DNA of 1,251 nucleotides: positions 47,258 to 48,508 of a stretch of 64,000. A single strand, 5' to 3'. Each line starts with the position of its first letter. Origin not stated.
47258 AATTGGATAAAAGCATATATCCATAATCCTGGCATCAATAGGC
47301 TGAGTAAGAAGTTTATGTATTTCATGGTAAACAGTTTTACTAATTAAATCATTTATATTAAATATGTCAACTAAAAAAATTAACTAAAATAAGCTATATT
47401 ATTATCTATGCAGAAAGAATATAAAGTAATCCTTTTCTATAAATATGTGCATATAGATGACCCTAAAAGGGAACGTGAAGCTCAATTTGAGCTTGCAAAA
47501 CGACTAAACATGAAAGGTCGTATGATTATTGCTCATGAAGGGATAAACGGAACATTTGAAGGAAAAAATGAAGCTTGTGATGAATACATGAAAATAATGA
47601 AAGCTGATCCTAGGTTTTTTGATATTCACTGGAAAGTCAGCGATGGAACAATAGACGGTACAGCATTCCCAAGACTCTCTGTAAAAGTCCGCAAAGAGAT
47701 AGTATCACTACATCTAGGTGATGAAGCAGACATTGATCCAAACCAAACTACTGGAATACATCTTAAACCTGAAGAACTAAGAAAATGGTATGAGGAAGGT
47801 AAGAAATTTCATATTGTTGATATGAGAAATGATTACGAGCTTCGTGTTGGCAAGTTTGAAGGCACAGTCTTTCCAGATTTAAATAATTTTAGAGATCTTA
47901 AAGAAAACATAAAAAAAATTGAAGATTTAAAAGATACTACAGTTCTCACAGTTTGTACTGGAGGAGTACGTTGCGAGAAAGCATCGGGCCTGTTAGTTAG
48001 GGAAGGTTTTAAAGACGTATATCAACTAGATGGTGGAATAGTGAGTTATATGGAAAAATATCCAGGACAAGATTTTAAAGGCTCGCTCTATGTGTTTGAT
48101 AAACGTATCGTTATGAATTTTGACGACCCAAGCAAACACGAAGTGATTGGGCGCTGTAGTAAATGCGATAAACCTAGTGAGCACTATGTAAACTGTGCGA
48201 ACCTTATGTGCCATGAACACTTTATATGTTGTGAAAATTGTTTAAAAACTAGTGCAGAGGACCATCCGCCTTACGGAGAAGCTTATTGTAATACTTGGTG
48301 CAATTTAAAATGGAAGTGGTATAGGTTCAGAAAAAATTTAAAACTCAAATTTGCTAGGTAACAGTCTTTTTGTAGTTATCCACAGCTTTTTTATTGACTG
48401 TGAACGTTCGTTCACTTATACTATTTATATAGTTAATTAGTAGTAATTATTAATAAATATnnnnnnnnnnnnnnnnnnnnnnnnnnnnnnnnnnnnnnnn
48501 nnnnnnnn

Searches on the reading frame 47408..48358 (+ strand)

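Call 3: search_protein_families(library=pfam, proteins=[window:47408-48358:+], max_evalue=0.1)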
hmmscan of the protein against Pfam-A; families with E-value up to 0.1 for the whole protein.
window:47408-48358:+ (317 aa): 4 families
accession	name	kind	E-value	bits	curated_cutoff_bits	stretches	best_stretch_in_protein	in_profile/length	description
PF17773.7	UPF0176_N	-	1e-25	90.3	26.2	1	5-98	1-92/92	UPF0176 acylphosphatase like domain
PF12368.13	Rhodanese_C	-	5e-17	62.4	26.9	1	224-284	1-59/66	Rhodanase C-terminal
PF00581.25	Rhodanese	-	1.9e-10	41.6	22.2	1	121-216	2-101/102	Rhodanese-like domain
PF04940.18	BLUF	-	0.043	14.4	25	1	31-91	31-90/92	Sensors of blue-light using FAD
